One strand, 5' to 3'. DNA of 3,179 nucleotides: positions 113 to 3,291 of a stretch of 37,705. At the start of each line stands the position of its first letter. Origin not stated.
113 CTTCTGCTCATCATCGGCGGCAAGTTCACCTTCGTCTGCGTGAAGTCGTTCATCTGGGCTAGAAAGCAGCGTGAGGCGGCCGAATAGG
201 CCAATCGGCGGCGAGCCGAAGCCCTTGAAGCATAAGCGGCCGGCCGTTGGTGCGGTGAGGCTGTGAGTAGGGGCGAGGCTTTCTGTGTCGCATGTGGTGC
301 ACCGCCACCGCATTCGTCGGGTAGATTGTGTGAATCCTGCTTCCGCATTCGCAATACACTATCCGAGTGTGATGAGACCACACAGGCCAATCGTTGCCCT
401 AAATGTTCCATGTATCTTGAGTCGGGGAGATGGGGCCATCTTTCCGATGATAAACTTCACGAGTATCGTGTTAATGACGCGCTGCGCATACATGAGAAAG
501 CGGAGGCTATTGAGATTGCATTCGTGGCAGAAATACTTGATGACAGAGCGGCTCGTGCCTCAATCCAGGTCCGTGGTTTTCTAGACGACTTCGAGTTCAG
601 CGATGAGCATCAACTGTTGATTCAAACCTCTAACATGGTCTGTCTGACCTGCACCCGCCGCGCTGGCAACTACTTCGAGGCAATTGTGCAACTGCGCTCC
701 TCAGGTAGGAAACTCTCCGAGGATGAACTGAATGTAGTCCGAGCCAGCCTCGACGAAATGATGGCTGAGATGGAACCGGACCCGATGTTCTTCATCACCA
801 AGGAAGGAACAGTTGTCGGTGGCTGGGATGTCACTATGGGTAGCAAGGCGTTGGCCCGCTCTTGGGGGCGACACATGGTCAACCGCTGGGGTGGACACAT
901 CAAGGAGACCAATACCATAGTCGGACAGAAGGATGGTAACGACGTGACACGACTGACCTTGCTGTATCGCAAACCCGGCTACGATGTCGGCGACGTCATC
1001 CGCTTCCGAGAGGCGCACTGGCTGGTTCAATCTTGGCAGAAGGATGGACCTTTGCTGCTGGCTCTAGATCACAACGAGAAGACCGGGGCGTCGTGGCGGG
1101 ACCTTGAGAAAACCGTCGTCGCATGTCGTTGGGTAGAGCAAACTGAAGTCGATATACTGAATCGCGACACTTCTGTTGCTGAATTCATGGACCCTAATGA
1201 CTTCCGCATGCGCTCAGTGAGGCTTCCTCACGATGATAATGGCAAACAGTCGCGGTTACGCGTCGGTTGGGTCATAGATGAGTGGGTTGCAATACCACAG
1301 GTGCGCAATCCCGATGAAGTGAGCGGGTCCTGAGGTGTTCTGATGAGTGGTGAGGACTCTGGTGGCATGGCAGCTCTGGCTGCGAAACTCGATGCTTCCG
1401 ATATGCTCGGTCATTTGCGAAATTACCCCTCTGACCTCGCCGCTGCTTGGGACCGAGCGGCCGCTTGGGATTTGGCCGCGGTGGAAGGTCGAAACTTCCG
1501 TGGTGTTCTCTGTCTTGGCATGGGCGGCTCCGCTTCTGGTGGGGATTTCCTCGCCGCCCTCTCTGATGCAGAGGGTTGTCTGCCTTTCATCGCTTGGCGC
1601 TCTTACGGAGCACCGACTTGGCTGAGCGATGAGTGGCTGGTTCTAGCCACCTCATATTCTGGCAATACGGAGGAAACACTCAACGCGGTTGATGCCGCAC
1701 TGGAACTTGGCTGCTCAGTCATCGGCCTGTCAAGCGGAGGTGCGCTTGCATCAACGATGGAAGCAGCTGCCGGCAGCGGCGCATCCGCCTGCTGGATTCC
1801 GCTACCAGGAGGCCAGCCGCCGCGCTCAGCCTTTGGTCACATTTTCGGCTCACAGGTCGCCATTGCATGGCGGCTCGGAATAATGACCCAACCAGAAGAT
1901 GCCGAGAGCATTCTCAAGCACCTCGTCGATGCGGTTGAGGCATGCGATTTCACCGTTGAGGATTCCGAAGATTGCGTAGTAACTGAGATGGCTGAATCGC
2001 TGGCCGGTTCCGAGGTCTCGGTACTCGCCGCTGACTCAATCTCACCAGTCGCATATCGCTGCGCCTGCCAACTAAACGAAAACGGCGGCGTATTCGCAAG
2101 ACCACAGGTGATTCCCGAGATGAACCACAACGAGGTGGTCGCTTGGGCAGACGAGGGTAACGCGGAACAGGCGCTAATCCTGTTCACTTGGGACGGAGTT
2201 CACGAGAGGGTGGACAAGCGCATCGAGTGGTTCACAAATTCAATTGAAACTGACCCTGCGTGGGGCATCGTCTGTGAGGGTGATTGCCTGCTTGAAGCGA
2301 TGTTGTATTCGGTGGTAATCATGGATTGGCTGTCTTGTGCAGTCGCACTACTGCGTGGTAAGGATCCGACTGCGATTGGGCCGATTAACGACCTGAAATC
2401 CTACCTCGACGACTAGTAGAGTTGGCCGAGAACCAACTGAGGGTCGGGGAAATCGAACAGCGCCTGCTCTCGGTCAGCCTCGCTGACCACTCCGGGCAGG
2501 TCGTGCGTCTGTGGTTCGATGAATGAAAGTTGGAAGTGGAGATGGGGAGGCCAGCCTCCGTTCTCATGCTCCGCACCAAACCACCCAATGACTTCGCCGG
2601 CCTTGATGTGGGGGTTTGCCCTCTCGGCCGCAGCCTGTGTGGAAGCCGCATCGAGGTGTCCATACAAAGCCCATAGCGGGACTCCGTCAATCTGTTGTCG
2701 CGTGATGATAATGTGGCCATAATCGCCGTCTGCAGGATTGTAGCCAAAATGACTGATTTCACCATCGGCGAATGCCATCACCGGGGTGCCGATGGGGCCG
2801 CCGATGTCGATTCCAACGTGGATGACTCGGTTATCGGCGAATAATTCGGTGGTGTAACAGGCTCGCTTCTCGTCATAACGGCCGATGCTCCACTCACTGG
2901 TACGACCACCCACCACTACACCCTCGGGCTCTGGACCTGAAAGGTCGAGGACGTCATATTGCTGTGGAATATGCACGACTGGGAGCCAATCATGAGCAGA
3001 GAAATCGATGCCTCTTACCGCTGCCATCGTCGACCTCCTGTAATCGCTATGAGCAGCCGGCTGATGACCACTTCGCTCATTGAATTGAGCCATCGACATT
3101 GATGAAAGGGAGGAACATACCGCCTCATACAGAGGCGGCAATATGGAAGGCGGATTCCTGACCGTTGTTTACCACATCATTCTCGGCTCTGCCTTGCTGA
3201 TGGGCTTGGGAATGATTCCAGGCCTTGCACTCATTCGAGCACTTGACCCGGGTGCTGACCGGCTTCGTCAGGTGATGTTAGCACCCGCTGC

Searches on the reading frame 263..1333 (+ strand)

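Call 9: search_protein_families(library=pfam, proteins=[window:263-1333:+], max_evalue=0.0001)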
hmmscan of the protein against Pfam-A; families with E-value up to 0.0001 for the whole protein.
window:263-1333:+ (356 aa): 1 family
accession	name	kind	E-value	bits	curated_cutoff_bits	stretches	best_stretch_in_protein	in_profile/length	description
PF04981.18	NMD3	-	8.1e-37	127.5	24.9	1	8-234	1-240/243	NMD3 family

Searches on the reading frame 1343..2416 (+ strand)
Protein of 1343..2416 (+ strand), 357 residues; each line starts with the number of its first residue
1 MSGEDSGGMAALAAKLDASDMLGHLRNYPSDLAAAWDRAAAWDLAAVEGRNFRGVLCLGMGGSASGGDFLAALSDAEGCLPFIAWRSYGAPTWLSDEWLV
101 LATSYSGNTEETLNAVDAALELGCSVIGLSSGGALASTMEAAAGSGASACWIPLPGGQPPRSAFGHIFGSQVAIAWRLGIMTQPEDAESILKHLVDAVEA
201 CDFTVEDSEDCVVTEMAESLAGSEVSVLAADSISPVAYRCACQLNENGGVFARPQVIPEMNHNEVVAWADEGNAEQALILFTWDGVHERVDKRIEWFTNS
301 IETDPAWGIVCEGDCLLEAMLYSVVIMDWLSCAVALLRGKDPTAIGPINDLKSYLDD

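Call 9: search_protein_families(library=pfam, proteins=[window:1343-2416:+], max_evalue=0.0001)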
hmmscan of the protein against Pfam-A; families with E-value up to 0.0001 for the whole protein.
window:1343-2416:+ (357 aa): 1 family
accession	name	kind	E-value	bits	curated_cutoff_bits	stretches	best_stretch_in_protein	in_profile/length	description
PF10432.14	bact-PGI_C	-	1.2e-31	110.2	24.5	1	215-354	7-150/151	Bacterial phospho-glucose isomerase C-terminal SIS domain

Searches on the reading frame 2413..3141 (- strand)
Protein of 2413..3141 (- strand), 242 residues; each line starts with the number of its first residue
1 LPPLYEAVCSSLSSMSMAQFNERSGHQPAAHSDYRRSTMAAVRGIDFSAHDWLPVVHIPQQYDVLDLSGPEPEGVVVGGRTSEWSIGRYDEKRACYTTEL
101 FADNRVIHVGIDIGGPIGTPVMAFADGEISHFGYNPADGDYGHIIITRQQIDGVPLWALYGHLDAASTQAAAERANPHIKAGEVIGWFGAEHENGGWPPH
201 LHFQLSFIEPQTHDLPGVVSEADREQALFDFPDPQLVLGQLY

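Call 9: search_protein_families(library=pfam, proteins=[window:2413-3141:-], max_evalue=0.0001)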
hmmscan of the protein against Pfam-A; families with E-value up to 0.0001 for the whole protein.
window:2413-3141:- (242 aa): 1 family
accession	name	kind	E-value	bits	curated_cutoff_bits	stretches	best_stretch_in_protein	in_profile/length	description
PF01551.29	Peptidase_M23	-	3.6e-14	53.2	28.7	1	107-206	2-88/96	Peptidase family M23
